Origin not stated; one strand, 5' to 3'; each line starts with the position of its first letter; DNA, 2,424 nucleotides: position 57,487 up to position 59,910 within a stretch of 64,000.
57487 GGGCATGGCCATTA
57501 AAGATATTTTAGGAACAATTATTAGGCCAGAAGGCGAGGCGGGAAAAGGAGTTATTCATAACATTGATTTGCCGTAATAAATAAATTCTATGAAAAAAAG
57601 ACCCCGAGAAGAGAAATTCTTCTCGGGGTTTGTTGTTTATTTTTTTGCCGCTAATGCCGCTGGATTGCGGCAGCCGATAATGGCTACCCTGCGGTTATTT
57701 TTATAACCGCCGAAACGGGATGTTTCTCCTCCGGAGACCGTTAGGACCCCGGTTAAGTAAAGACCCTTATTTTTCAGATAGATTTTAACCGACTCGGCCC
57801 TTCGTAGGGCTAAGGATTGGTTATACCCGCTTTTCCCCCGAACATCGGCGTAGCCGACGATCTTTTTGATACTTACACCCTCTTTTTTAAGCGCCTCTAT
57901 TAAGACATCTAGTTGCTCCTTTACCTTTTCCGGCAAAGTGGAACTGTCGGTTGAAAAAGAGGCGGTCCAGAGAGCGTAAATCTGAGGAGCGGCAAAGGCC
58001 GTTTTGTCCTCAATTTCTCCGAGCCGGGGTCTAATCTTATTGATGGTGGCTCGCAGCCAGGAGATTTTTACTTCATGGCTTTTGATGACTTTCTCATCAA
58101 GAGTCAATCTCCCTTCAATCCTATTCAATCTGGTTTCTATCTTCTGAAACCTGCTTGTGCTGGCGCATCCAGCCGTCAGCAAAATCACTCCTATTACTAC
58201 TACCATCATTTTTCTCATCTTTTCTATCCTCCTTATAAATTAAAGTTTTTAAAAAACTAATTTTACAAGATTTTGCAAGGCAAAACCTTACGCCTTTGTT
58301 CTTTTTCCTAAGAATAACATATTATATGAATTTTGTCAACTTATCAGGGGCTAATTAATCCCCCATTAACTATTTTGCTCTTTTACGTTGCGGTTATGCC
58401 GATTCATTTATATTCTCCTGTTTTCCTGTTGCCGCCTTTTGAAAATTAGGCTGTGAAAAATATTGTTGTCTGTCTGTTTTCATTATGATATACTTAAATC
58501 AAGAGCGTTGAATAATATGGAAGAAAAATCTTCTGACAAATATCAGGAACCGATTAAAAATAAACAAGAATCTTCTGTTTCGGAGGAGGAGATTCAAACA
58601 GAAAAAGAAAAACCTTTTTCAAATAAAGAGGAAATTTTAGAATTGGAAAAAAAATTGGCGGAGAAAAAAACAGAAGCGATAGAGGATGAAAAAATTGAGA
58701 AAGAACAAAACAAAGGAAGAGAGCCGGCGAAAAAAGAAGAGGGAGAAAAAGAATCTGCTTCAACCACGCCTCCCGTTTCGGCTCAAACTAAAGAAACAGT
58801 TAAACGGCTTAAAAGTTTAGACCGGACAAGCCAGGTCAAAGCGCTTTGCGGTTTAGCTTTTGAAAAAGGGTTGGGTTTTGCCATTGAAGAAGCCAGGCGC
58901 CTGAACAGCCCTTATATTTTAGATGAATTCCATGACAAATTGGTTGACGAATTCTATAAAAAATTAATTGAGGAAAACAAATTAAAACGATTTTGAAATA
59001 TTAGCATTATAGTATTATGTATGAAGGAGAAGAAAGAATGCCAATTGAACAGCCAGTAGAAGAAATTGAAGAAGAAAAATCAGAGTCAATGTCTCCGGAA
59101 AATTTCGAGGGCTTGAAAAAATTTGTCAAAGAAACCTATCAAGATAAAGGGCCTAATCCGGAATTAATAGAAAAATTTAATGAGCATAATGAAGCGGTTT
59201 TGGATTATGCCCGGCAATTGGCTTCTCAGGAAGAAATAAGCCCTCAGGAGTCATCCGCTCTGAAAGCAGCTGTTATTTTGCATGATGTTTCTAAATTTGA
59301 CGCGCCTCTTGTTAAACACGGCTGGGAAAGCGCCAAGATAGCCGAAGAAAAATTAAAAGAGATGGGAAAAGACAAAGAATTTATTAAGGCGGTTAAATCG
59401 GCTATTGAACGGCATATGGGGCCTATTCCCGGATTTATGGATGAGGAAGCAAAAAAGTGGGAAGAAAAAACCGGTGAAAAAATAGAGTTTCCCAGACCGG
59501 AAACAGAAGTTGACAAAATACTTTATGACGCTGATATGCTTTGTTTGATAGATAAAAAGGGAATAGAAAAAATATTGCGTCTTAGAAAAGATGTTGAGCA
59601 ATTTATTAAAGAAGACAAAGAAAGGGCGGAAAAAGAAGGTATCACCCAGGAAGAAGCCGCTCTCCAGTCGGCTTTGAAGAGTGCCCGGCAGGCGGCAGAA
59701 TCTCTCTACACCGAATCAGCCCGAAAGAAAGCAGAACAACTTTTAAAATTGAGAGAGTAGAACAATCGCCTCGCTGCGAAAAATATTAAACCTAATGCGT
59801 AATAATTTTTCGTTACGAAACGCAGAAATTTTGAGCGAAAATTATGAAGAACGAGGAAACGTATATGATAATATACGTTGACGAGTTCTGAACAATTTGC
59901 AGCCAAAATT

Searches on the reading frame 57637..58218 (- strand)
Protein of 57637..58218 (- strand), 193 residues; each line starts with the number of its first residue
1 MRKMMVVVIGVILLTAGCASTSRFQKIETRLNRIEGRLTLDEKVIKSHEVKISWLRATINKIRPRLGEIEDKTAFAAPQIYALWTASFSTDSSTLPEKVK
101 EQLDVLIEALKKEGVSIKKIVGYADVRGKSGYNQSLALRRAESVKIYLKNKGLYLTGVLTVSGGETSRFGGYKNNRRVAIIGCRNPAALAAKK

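Call 63: search_protein_families(library=pfam, proteins=[window:57637-58218:-], max_evalue=0.00001)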
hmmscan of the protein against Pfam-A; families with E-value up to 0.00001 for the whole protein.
window:57637-58218:- (193 aa): 1 family
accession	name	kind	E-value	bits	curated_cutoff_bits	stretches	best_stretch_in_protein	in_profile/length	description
PF00691.25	OmpA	-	4.9e-12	46.5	27.2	1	88-170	2-86/98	OmpA family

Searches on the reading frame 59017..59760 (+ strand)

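Call 63: search_protein_families(library=pfam, proteins=[window:59017-59760:+], max_evalue=0.00001)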
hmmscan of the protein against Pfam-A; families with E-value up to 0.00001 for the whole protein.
window:59017-59760:+ (247 aa): 1 family
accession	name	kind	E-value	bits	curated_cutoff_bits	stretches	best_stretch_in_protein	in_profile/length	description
PF01966.28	HD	-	3.8e-09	37.3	22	1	56-175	3-113/116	HD domain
